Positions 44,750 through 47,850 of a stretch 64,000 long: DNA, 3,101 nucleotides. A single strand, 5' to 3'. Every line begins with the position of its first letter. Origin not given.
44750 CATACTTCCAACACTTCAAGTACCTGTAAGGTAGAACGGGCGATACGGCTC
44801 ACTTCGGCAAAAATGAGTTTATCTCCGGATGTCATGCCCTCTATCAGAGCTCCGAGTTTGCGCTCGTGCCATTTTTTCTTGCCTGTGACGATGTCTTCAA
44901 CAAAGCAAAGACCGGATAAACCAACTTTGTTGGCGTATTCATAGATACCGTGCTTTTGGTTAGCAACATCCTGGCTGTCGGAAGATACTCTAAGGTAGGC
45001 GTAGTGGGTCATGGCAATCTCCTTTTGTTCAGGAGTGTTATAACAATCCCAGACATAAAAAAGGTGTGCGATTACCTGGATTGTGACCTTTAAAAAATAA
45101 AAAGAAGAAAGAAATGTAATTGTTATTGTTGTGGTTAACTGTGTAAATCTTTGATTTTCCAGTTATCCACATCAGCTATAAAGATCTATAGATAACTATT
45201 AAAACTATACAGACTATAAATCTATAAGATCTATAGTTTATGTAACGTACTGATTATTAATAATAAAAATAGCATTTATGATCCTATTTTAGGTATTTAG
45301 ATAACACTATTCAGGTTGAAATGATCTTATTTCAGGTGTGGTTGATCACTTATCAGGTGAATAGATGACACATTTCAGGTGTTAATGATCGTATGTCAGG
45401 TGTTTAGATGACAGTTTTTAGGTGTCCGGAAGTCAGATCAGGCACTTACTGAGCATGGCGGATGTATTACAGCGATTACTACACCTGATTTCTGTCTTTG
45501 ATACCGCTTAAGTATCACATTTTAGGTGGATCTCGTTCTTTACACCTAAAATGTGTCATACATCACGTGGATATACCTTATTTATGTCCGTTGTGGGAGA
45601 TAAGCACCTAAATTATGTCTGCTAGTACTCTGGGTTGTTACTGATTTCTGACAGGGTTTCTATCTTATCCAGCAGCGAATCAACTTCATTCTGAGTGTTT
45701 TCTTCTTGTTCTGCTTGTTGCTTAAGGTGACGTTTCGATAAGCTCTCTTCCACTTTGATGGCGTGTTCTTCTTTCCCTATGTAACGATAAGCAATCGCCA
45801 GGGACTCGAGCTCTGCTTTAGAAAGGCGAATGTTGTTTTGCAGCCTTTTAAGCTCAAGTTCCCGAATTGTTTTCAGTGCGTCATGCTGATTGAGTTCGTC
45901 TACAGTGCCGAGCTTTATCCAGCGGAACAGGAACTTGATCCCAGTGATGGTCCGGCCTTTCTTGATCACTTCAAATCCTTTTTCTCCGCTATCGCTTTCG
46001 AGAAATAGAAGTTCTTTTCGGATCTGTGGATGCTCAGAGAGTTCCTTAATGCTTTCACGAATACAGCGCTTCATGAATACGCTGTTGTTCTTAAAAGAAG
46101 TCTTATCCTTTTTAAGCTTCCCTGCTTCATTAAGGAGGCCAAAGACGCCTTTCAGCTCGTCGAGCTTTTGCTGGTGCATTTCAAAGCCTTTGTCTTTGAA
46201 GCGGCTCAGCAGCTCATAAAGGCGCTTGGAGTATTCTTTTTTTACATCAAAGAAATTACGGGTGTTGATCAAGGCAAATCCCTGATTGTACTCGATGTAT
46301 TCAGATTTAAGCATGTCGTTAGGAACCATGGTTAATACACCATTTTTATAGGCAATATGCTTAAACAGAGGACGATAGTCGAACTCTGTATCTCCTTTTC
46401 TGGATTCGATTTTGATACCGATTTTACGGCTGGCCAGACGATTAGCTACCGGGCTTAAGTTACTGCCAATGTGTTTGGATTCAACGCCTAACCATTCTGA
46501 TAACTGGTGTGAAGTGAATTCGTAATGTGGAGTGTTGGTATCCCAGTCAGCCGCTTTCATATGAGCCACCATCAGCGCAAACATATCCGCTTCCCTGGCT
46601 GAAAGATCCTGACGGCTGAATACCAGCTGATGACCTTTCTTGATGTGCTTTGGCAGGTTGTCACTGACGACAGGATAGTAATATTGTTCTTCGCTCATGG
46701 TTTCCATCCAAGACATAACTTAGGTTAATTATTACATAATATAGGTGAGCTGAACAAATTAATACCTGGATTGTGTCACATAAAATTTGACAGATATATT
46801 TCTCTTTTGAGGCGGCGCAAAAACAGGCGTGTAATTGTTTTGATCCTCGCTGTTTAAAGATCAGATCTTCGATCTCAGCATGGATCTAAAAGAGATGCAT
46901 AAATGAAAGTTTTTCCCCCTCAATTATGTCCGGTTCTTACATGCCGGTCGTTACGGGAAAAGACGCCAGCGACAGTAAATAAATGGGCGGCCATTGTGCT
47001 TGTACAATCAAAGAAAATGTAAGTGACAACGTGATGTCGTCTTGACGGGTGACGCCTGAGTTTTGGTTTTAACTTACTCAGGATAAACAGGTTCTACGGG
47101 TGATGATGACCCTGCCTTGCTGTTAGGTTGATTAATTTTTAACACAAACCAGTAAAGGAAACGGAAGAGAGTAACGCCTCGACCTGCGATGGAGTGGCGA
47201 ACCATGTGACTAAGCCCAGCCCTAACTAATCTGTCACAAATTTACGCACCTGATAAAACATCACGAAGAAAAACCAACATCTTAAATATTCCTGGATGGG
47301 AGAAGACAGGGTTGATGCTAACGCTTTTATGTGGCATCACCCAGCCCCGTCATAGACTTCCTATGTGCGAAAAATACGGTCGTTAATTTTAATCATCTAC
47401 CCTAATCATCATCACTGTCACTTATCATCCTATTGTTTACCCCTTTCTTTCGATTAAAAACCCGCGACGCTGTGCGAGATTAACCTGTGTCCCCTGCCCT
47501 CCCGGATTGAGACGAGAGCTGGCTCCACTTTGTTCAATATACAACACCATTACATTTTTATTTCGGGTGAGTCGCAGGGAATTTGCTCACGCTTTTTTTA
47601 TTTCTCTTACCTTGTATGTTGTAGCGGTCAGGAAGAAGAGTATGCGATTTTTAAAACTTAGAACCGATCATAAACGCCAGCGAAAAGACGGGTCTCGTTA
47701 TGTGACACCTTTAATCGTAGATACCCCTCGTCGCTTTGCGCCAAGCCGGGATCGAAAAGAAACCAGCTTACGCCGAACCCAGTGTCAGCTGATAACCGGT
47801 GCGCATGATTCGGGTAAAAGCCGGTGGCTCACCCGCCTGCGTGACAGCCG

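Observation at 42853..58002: Complete plasmid-type maintenance and replication module next to chromosomal-type housekeeping genes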

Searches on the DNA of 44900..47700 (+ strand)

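Call 33: search_rna_families(source=window, start=44900, end=47700, threshold=evalue, max_evalue=5, show_alignments=2)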
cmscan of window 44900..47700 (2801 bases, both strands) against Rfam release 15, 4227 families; matches with E-value up to 5: 5.
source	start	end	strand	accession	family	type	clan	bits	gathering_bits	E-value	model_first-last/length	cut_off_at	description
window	46384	46438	+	RF00360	snoZ107_R87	Gene; snRNA; snoRNA; CD-box;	-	18.7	50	1.4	57-111/117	no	Small nucleolar RNA Z107/R87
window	46000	46054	+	RF03483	MIR319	Gene; miRNA;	-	17.5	54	3.8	1-92/92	no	MIR319 microRNA precursor family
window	45088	45154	-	RF01561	DdR11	Gene; snRNA; snoRNA; CD-box;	-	17.3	65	4.6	1-76/76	no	Dictyostelium snoRNA DdR11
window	45400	45488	+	RF02166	PVT1_3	Gene; lncRNA;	-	14.8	45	0.98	1-95/95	no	Pvt1 oncogene conserved region 3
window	47130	47174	+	RF03142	L2-Alphaproteobacteria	Cis-reg; leader;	-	14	37.8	3.5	1-66/66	no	L2-Alphaproteobacteria ribosomal protein leader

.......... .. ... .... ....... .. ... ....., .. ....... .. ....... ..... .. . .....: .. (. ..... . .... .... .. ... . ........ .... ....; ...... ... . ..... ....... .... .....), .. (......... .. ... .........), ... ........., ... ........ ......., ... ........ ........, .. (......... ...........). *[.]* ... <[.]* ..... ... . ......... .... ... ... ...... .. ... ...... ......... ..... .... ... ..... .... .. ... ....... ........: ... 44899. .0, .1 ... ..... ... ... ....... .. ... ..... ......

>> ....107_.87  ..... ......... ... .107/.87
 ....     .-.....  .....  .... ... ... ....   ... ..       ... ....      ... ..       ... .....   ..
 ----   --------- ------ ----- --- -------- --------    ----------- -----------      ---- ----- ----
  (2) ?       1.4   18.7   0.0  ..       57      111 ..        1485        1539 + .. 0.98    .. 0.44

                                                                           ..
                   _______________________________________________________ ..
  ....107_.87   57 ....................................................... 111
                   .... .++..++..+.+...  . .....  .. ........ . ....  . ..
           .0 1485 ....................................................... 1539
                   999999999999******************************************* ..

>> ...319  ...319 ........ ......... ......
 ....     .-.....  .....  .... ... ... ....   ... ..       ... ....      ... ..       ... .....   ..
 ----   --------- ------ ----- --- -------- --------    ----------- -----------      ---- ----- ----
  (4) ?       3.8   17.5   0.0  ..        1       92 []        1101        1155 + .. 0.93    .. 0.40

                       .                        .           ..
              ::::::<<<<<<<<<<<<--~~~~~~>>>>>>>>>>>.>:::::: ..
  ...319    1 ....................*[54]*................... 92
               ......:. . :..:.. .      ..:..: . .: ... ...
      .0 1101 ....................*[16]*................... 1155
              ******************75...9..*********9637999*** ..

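Call 34: search_dna_similar(query=window:46930-47480:+, collection=plasmids, mode=distant, max_rows=60, rows=spread)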
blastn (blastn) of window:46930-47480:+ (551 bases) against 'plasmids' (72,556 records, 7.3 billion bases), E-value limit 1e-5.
Records with a match: 31; places in all: 33; records where one place covers at least 80% of the query: 19.
Best place of each record, by identity: >=99% 4; 60-80% 27.
By first word of the organism name: Vibrio 24; Photobacterium 6; Aliivibrio 1.
By predicted mobility (MOB-suite, as given by PLSDB): non-mobilizable 28; conjugative 2; mobilizable 1.
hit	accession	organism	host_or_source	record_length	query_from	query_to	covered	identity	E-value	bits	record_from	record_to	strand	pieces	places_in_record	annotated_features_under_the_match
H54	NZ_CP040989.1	Vibrio furnissii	NIST Mixed Microbial RM strain,ATCC ...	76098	1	551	100%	100.0%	0e+0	994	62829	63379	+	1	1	none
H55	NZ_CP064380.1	Vibrio furnissii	-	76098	1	551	100%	100.0%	0e+0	994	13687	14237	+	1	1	none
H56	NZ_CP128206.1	Vibrio furnissii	Homo sapiens,stool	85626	1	551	100%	100.0%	0e+0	994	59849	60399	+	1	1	none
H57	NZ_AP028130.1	Vibrio fluvialis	Homo sapiens,Stool sample from a ...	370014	1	551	100%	100.0%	0e+0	994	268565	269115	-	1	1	none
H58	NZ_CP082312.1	Vibrio alginolyticus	mix culture,water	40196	18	548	96%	76.5%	2e-101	377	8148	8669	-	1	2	none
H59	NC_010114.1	Vibrio sp. 09022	-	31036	18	532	93%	77.1%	3e-99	369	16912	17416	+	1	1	none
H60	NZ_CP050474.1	Vibrio campbellii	single cell,seawater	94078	18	531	93%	76.8%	3e-92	345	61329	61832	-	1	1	none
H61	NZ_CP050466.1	Vibrio campbellii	single cell,seawater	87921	18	531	93%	76.8%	3e-92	345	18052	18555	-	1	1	none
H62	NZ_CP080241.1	Vibrio sp. ED002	whole organism,kelp frond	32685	18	531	93%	76.6%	5e-96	358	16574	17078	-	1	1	none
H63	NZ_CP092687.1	Vibrio campbellii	Hippocampus kuda,Pure isolate,aquarium ...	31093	18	531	93%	75.8%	1e-90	340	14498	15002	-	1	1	none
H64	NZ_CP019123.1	Vibrio vulnificus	Konosirus punctatus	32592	18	531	93%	75.8%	6e-89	335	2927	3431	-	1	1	none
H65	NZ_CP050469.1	Vibrio campbellii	single cell,seawater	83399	18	531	93%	75.7%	6e-89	335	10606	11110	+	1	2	none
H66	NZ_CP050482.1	Vibrio campbellii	single cell,seawater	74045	18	531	93%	75.6%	2e-87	329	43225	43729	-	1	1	none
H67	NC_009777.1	Vibrio campbellii ATCC BAA-1116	-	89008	18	531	93%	75.1%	4e-85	322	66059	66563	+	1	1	none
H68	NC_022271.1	Vibrio campbellii ATCC BAA-1116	-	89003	18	531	93%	75.1%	4e-85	322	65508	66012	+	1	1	none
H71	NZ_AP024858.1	Photobacterium toruni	-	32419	18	531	93%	67.5%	1e-28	134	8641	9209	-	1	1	none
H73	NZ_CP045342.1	Vibrio sp. THAF190c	pure culture,Surface of a polyethylene ...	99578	227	529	55%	70.7%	6e-19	103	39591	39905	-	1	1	none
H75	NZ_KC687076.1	Photobacterium gaetbulicola Gung47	-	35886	216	445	42%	79.0%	3e-41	176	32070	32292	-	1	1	none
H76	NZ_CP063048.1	Photobacterium damselae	Delphinapterus leucas (Beluga whale)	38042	216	435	40%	77.6%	3e-36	159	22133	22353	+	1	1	none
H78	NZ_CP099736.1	Photobacterium sp. TY1-4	single cells,sea water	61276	216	427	38%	78.1%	3e-35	157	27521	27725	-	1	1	none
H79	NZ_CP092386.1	Vibrio gigantis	Bacterial culture,seawater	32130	229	425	36%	72.9%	1e-21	111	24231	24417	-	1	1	none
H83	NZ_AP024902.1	Vibrio rarus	-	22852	254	436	33%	70.3%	9e-11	75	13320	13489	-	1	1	none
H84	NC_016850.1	Aliivibrio fischeri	Cleidopus gloriamaris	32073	260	425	30%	72.0%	2e-6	61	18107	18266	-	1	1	none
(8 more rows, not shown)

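Call 35: get_annotated_region(hit=H84, flank=4000)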
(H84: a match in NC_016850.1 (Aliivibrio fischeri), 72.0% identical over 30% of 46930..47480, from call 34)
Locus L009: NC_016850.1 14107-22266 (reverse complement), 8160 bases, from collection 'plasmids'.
description: Aliivibrio fischeri plasmid pCG103-32, complete sequence
organism: Aliivibrio fischeri (NCBI taxid 668)
taxonomy: Bacteria; Pseudomonadota; Gammaproteobacteria; Vibrionales; Vibrionaceae; Aliivibrio; Aliivibrio fischeri
host: -; source: Cleidopus gloriamaris; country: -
typing (MOB-suite, as given by PLSDB): non-mobilizable; replicon rep_cluster_409
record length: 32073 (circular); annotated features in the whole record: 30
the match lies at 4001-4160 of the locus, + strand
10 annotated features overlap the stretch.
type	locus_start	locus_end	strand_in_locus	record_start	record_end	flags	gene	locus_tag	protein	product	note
CDS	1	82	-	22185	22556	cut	-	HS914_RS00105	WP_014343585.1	hypothetical protein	-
CDS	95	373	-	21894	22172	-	-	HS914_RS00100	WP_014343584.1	hypothetical protein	-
CDS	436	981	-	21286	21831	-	-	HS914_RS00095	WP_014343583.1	recombinase family protein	GO:0006310 - DNA recombination [Evidence IEA]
CDS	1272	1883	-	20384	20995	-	-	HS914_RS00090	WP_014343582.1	recombinase family protein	GO:0006310 - DNA recombination [Evidence IEA]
CDS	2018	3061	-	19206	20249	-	-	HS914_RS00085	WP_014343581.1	replication initiation protein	GO:0006270 - DNA replication initiation [Evidence IEA]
CDS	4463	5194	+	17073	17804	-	-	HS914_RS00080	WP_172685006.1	hypothetical protein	-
CDS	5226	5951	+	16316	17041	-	-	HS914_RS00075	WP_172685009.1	hypothetical protein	-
CDS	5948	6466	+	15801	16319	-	-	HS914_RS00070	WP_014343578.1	metal-dependent hydrolase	-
CDS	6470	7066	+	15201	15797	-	-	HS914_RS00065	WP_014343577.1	prepilin-type N-terminal cleavage/methylation domain-containing protein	-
CDS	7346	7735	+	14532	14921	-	-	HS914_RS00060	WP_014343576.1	hypothetical protein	-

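Call 36: get_annotated_region(hit=H75, flank=4000)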
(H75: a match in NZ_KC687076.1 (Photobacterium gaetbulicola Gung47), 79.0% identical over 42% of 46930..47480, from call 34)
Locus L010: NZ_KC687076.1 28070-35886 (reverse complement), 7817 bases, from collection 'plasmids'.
description: Photobacterium gaetbulicola Gung47 plasmid unnamed, complete sequence
organism: Photobacterium gaetbulicola Gung47 (NCBI taxid 658445)
taxonomy: Bacteria; Pseudomonadota; Gammaproteobacteria; Vibrionales; Vibrionaceae; Photobacterium; Photobacterium gaetbulicola; Photobacterium gaetbulicola Gung47
host: -; source: -; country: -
typing (MOB-suite, as given by PLSDB): non-mobilizable
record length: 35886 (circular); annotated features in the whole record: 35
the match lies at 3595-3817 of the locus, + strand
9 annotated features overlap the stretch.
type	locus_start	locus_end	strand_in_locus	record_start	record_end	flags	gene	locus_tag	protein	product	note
CDS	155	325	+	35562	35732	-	-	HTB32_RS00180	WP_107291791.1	cold-shock protein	-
CDS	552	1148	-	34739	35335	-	-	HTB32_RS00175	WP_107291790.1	recombinase family protein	GO:0006310 - DNA recombination [Evidence IEA]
CDS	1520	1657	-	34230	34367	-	-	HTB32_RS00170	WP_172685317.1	hypothetical protein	-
CDS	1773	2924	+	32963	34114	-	-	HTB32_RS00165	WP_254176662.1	replication initiation protein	GO:0006270 - DNA replication initiation [Evidence IEA]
CDS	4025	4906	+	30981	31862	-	-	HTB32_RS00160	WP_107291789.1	hypothetical protein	-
CDS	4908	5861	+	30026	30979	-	-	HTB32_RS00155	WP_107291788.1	endonuclease/exonuclease/phosphatase family protein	-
CDS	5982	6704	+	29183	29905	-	-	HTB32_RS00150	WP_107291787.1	hypothetical protein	-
CDS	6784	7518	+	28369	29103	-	-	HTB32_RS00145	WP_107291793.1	hypothetical protein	-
CDS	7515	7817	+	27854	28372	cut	-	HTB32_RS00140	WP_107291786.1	metal-dependent hydrolase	-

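Call 37: get_annotated_region(hit=H79, flank=4000)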
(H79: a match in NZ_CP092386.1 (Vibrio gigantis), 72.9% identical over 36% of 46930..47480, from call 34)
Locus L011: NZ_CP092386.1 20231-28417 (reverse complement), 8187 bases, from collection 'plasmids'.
description: Vibrio gigantis strain ACE001 plasmid unnamed, complete sequence
organism: Vibrio gigantis (NCBI taxid 296199)
taxonomy: Bacteria; Pseudomonadota; Gammaproteobacteria; Vibrionales; Vibrionaceae; Vibrio; Vibrio gigantis
host: -; source: Bacterial culture,seawater; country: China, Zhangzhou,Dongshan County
typing (MOB-suite, as given by PLSDB): non-mobilizable; replicon rep_cluster_1317
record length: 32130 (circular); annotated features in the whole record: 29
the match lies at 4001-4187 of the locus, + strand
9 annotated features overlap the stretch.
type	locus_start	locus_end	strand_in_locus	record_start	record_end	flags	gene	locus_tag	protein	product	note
CDS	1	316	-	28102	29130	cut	-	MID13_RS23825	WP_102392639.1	HNH endonuclease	-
CDS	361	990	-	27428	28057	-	-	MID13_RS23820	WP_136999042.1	recombinase family protein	GO:0006310 - DNA recombination [Evidence IEA]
CDS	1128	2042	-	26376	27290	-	-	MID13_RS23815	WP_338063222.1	AAA family ATPase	-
CDS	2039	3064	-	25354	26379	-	-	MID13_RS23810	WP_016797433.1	hypothetical protein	-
CDS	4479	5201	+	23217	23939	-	-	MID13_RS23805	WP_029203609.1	hypothetical protein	-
CDS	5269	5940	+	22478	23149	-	-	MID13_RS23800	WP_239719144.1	hypothetical protein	-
CDS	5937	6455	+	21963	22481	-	-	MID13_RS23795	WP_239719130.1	metal-dependent hydrolase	-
CDS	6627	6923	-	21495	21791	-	-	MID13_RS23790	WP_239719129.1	hypothetical protein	-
CDS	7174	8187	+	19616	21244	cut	-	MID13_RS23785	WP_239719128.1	hypothetical protein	-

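Call 38: get_annotated_region(hit=H83, flank=4000)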
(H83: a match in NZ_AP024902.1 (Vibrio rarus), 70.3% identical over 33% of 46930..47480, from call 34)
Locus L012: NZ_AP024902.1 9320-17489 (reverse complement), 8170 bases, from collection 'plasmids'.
description: Vibrio rarus strain LMG 23674 plasmid pLMG23674, complete sequence
organism: Vibrio rarus (NCBI taxid 413403)
taxonomy: Bacteria; Pseudomonadota; Gammaproteobacteria; Vibrionales; Vibrionaceae; Vibrio; Vibrio rarus
host: -; source: -; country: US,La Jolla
typing (MOB-suite, as given by PLSDB): non-mobilizable
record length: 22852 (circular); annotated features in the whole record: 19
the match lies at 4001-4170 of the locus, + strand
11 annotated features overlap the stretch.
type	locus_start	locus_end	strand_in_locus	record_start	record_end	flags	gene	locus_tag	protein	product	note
CDS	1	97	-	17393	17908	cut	-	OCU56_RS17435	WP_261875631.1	hypothetical protein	-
CDS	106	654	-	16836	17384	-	-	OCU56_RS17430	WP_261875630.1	recombinase family protein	GO:0006310 - DNA recombination [Evidence IEA]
CDS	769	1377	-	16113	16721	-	-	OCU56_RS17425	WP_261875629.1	recombinase family protein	GO:0006310 - DNA recombination [Evidence IEA]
CDS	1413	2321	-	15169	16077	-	-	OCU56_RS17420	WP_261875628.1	helicase RepA family protein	-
CDS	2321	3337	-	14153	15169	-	-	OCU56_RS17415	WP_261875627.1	DNA mismatch repair protein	-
CDS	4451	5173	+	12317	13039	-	-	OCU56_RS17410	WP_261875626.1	hypothetical protein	-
CDS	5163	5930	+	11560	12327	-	-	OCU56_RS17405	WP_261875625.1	hypothetical protein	-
CDS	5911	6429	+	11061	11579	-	-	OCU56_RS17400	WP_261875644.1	metal-dependent hydrolase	-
CDS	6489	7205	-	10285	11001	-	-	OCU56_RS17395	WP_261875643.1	HNH endonuclease family protein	-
CDS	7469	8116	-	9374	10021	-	-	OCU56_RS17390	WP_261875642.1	hypothetical protein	-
CDS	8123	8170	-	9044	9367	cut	-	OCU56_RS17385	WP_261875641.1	hypothetical protein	-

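Call 49: get_annotated_region(hit=H71, flank=3000)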
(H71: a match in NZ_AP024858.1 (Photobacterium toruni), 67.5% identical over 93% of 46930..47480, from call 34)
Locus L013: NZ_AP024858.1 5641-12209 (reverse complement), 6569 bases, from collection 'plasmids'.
description: Photobacterium toruni strain CECT 9189 plasmid pCECT9189-3, complete sequence
organism: Photobacterium toruni (NCBI taxid 1935446)
taxonomy: Bacteria; Pseudomonadota; Gammaproteobacteria; Vibrionales; Vibrionaceae; Photobacterium; Photobacterium toruni
host: -; source: -; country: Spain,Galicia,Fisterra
typing (MOB-suite, as given by PLSDB): non-mobilizable
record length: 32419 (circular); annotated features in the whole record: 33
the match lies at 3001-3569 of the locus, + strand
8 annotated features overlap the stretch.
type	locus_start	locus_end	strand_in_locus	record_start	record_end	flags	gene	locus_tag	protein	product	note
CDS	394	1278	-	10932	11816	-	-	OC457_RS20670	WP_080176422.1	RepB family plasmid replication initiator protein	-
CDS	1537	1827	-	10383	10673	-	-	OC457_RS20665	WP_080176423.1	hypothetical protein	-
CDS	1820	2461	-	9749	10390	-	-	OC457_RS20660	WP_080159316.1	AAA family ATPase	-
CDS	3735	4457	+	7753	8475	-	-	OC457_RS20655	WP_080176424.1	hypothetical protein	-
CDS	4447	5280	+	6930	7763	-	-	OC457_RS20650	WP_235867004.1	hypothetical protein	-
CDS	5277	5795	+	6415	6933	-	-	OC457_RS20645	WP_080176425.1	metal-dependent hydrolase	-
CDS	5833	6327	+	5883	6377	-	-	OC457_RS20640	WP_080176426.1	GspH/FimT family pseudopilin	GO:0015628 - protein secretion by the type II secretion system [Evidence IEA]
CDS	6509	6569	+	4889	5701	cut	-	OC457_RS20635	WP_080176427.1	hypothetical protein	-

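Call 50: get_annotated_region(hit=H73, flank=3000)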
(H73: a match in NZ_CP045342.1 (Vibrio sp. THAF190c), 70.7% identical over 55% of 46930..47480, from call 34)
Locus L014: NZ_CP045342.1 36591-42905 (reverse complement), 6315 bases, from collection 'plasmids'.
description: Vibrio sp. THAF190c plasmid pTHAF190c_d, complete sequence
organism: Vibrio sp. THAF190c (NCBI taxid 2587865)
taxonomy: Bacteria; Pseudomonadota; Gammaproteobacteria; Vibrionales; Vibrionaceae; Vibrio; Vibrio sp. THAF190c
host: -; source: pure culture,Surface of a polyethylene microplastic particle present in tank 6 of a marine aquarium ...; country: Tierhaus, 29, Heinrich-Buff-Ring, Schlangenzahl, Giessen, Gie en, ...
typing (MOB-suite, as given by PLSDB): non-mobilizable
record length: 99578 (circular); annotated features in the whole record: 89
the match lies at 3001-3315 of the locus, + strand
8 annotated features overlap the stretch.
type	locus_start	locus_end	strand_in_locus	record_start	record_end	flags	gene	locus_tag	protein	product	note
CDS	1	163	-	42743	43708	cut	-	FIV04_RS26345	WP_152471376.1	DUF2860 domain-containing protein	-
CDS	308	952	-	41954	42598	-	-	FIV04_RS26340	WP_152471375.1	recombinase family protein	GO:0006310 - DNA recombination [Evidence IEA]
CDS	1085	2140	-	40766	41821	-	-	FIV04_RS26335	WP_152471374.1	replication initiation protein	GO:0006270 - DNA replication initiation [Evidence IEA]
CDS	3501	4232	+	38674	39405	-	-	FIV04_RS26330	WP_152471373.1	hypothetical protein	-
CDS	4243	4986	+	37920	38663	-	-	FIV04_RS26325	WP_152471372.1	hypothetical protein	-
CDS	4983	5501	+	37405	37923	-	-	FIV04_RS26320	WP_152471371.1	metal-dependent hydrolase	-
CDS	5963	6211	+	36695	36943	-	-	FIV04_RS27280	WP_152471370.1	hypothetical protein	-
CDS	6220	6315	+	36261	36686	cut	-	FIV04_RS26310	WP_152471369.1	PD-(D/E)XK nuclease superfamily protein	-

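Call 51: get_annotated_region(hit=H76, flank=3000)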
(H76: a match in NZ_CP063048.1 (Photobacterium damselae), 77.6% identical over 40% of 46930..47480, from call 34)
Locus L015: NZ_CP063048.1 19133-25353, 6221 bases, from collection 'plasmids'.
description: Photobacterium damselae subsp. damselae strain KC-Dl-1 plasmid pPDD_KC-Dl-1, complete sequence
organism: Photobacterium damselae (NCBI taxid 85581)
taxonomy: Bacteria; Pseudomonadota; Gammaproteobacteria; Vibrionales; Vibrionaceae; Photobacterium; Photobacterium damselae
host: -; source: Delphinapterus leucas (Beluga whale); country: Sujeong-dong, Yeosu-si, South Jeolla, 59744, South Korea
typing (MOB-suite, as given by PLSDB): non-mobilizable; replicon rep_cluster_1426
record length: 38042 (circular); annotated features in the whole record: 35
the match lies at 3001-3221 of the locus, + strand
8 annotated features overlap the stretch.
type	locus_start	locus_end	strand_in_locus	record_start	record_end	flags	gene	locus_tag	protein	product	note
CDS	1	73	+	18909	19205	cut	-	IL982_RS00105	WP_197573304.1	hypothetical protein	-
CDS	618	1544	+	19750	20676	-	-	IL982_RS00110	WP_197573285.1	hypothetical protein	-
CDS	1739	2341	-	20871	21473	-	-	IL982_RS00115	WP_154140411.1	recombinase family protein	GO:0006310 - DNA recombination [Evidence IEA]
CDS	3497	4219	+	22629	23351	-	-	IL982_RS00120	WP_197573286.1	hypothetical protein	-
CDS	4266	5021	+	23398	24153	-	-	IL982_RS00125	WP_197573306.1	hypothetical protein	-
CDS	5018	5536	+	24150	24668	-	-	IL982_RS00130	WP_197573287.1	metal-dependent hydrolase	-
CDS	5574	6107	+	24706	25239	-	-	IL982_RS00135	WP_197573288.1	GspH/FimT family pseudopilin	GO:0015628 - protein secretion by the type II secretion system [Evidence IEA]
CDS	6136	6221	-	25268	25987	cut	-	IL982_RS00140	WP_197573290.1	hypothetical protein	-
